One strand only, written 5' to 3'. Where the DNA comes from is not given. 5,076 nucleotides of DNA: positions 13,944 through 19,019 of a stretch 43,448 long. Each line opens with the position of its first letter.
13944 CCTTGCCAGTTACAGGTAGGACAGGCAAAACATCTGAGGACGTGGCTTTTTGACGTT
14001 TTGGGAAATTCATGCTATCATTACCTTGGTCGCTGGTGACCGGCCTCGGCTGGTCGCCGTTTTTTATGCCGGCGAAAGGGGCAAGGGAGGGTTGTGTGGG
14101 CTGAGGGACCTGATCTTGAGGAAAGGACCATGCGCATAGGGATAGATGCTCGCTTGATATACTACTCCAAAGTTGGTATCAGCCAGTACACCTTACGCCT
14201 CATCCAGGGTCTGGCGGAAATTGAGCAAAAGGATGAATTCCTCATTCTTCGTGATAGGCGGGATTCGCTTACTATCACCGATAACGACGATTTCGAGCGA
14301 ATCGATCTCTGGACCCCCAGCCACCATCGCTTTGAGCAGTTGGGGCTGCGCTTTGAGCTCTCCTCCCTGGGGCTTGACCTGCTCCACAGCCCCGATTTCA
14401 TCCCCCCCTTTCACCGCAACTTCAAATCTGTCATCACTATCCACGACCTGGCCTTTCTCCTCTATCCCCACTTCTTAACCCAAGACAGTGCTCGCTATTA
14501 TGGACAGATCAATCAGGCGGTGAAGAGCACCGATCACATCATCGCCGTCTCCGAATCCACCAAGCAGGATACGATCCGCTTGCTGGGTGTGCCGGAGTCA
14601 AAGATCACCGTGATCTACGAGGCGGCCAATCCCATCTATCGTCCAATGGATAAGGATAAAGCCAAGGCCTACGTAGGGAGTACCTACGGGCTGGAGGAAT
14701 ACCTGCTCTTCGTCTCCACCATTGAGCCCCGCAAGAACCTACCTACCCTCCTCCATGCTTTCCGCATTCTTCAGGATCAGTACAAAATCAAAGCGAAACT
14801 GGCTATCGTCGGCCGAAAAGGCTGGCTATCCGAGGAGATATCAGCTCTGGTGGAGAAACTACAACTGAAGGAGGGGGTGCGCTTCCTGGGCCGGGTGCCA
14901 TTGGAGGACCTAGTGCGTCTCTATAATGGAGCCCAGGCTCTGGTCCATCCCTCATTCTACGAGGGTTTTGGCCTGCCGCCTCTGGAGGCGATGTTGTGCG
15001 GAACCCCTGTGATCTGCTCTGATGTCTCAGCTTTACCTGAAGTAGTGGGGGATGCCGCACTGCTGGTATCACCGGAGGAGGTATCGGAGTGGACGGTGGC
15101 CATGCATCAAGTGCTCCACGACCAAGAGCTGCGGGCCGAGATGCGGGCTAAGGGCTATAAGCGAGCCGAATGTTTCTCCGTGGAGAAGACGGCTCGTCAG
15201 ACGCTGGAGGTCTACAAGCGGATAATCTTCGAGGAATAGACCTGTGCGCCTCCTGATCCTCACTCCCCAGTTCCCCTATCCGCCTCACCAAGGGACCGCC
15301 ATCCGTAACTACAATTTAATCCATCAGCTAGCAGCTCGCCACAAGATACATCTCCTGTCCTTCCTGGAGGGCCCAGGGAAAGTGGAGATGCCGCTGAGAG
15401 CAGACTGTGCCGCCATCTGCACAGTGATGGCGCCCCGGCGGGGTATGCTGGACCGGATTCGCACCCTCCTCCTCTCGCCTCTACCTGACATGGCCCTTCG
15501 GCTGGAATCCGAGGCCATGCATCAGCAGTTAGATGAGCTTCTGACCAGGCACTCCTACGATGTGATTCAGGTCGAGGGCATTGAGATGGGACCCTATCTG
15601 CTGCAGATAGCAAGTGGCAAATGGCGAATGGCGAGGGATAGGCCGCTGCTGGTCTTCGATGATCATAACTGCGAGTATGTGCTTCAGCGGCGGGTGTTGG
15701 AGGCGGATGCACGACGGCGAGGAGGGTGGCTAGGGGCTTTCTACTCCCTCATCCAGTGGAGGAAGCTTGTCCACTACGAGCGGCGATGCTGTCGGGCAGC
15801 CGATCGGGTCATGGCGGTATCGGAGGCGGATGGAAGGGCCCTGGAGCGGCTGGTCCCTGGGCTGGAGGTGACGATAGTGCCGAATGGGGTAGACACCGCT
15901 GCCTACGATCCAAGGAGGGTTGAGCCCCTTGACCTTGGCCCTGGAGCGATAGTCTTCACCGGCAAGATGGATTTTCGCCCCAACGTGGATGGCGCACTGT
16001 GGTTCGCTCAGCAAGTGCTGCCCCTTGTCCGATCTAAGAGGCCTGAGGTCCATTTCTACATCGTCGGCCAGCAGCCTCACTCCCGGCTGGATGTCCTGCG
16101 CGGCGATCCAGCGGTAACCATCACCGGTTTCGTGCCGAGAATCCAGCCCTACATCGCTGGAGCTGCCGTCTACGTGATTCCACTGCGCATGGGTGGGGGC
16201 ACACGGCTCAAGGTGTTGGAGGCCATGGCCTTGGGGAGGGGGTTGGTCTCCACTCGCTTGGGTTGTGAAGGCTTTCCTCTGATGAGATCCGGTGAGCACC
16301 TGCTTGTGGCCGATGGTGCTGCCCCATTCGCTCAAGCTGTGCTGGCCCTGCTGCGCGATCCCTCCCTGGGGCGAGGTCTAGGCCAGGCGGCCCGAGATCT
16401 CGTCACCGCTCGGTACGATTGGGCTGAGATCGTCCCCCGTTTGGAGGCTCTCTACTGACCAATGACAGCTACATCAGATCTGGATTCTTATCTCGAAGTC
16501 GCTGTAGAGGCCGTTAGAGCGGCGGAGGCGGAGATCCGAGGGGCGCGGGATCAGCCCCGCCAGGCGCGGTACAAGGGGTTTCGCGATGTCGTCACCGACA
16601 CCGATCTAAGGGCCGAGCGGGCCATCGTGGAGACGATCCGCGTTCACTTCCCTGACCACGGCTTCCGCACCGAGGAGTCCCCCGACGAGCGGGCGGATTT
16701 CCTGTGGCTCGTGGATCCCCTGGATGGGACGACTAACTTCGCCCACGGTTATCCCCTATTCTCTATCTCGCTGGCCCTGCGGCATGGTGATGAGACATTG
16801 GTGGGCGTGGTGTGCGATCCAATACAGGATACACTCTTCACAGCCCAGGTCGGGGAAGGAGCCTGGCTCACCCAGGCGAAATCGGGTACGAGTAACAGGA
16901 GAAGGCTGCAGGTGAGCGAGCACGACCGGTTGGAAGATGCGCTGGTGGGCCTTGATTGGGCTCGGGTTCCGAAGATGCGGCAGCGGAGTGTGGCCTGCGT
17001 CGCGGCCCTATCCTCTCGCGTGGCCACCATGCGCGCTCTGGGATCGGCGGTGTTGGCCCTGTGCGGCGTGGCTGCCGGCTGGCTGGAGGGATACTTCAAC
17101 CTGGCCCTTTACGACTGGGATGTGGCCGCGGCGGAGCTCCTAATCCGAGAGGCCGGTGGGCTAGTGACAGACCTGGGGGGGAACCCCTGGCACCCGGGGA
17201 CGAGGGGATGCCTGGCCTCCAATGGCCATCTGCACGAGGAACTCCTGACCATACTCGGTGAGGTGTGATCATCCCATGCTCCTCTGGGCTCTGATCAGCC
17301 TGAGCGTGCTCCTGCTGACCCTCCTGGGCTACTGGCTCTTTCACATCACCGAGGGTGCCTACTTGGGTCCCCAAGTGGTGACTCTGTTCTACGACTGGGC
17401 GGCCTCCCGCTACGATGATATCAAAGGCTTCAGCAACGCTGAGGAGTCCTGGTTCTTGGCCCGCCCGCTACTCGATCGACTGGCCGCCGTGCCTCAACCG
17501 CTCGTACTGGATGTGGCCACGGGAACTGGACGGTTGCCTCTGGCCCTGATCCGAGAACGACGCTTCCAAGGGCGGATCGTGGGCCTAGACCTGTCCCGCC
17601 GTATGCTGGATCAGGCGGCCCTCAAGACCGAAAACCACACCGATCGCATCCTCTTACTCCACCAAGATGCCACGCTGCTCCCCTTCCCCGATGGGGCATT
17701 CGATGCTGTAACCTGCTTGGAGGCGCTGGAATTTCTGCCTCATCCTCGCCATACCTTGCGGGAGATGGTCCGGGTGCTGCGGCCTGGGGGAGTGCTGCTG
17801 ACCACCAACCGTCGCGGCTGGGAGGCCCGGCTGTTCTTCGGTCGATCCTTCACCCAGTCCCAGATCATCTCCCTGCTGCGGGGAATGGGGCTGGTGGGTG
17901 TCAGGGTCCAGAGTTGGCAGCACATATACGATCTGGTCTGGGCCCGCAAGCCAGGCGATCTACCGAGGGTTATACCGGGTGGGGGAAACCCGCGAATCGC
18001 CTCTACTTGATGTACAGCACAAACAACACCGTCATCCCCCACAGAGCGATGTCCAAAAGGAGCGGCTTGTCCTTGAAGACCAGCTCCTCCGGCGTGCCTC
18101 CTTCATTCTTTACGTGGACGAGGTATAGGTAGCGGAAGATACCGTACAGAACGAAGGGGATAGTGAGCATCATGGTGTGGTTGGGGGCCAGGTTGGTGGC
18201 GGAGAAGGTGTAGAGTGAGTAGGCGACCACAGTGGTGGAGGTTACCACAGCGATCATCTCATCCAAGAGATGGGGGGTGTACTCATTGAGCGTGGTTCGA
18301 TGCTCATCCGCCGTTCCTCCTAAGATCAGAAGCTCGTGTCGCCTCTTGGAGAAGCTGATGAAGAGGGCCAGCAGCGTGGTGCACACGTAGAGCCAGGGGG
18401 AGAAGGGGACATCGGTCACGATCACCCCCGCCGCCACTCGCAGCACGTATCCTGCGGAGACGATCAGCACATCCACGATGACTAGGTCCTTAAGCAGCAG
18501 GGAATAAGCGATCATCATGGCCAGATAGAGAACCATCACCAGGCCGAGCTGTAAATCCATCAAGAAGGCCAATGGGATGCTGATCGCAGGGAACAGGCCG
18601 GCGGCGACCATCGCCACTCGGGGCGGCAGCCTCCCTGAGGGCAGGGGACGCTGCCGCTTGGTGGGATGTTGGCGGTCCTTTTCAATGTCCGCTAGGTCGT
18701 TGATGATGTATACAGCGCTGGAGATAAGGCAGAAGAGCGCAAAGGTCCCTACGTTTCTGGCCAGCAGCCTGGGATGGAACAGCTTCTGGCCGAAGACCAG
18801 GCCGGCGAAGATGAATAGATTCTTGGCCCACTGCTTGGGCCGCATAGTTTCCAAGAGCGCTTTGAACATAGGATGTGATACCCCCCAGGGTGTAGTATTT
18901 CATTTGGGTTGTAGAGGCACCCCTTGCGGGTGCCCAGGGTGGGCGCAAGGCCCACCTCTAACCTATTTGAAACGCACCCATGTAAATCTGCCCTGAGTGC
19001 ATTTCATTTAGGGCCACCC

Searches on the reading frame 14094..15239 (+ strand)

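Call 56: search_protein_families(library=pfam, proteins=[window:14094-15239:+], max_evalue=0.00001)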
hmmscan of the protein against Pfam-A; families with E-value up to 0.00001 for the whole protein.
window:14094-15239:+ (381 aa): 5 families
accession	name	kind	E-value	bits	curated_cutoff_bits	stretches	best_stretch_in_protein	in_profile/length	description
PF00534.26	Glycos_transf_1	-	8.5e-40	136.5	26.4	1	201-357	15-172/172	Glycosyl transferases group 1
PF13692.12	Glyco_trans_1_4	-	1.2e-31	110.3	27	1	203-343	3-142/142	Glycosyl transferases group 1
PF13439.12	Glyco_transf_4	-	7.8e-14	52.5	28.5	1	28-176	3-164/170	Glycosyltransferase Family 4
PF20706.3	GT4-conflict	-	2.3e-10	40.5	26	1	212-371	210-372/385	Family 4 Glycosyltransferase in conflict systems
PF13524.12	Glyco_trans_1_2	-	2.9e-09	37.4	25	1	234-359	15-130/144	Glycosyl transferase-like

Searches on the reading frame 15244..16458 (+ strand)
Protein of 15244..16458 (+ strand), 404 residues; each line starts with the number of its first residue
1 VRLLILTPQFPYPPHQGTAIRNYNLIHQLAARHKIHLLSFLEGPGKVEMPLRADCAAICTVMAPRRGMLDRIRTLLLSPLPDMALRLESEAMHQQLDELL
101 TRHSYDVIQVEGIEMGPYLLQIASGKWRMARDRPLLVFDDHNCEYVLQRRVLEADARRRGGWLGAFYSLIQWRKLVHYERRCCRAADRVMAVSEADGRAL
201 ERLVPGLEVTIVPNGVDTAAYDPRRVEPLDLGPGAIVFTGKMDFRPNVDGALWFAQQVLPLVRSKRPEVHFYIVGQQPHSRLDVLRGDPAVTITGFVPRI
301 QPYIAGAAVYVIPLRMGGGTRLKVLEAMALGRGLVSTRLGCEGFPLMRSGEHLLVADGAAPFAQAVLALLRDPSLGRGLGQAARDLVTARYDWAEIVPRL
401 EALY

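Call 56: search_protein_families(library=pfam, proteins=[window:15244-16458:+], max_evalue=0.00001)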
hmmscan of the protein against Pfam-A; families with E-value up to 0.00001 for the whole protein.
window:15244-16458:+ (404 aa): 5 families
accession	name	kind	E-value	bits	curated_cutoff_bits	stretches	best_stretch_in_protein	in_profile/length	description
PF13692.12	Glyco_trans_1_4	-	2.4e-26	93.1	27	1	236-372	4-142/142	Glycosyl transferases group 1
PF13439.12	Glyco_transf_4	-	9.6e-13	48.9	28.5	1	17-219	3-169/170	Glycosyltransferase Family 4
PF13579.12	Glyco_trans_4_4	-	4.6e-08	34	29.7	1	17-215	2-158/158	Glycosyl transferase 4-like domain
PF00534.26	Glycos_transf_1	-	1.4e-06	28.4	26.4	1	232-384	14-170/172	Glycosyl transferases group 1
PF13524.12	Glyco_trans_1_2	-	3.4e-06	27.5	25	1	265-400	11-142/144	Glycosyl transferase-like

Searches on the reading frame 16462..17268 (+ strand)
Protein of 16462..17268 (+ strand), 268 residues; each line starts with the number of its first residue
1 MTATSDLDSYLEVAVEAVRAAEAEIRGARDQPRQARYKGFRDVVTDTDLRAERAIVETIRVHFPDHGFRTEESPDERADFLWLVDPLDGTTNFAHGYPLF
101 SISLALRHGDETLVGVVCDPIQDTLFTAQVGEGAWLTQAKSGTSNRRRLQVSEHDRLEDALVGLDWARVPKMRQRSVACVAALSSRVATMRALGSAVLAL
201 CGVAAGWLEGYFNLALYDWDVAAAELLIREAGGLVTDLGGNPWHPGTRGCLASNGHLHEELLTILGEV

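Call 56: search_protein_families(library=pfam, proteins=[window:16462-17268:+], max_evalue=0.00001)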
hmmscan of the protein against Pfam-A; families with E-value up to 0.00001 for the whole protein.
window:16462-17268:+ (268 aa): 1 family
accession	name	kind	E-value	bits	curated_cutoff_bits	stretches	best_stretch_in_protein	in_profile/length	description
PF00459.30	Inositol_P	-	4e-59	200.8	27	1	6-265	1-266/271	Inositol monophosphatase family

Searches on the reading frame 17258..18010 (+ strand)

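Call 56: search_protein_families(library=pfam, proteins=[window:17258-18010:+], max_evalue=0.00001)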
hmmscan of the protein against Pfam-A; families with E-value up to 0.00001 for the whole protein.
window:17258-18010:+ (250 aa): 6 families
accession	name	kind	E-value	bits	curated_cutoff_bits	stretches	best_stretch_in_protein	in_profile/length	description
PF08241.18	Methyltransf_11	-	8.5e-23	81.3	21.2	1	84-181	1-94/95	Methyltransferase domain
PF13649.12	Methyltransf_25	-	4.7e-22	78.9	27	1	83-178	1-97/97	Methyltransferase domain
PF01209.24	Ubie_methyltran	-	6.2e-17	62.2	20.1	1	74-182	42-151/233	ubiE/COQ5 methyltransferase family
PF13847.12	Methyltransf_31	-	2.4e-16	60.1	27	1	83-186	7-113/145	Methyltransferase domain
PF08242.18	Methyltransf_12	-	4.5e-15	56.6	30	1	84-180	1-98/98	Methyltransferase domain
PF13489.12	Methyltransf_23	-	1.6e-12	47.9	27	1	70-183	11-117/164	Methyltransferase domain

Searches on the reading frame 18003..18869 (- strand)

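Call 56: search_protein_families(library=pfam, proteins=[window:18003-18869:-], max_evalue=0.00001)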
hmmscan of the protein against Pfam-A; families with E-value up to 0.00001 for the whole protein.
window:18003-18869:- (288 aa): 1 family
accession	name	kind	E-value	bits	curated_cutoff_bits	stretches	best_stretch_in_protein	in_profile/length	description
PF01040.23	UbiA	-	7.8e-22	78.2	34.2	1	19-255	4-236/250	UbiA prenyltransferase family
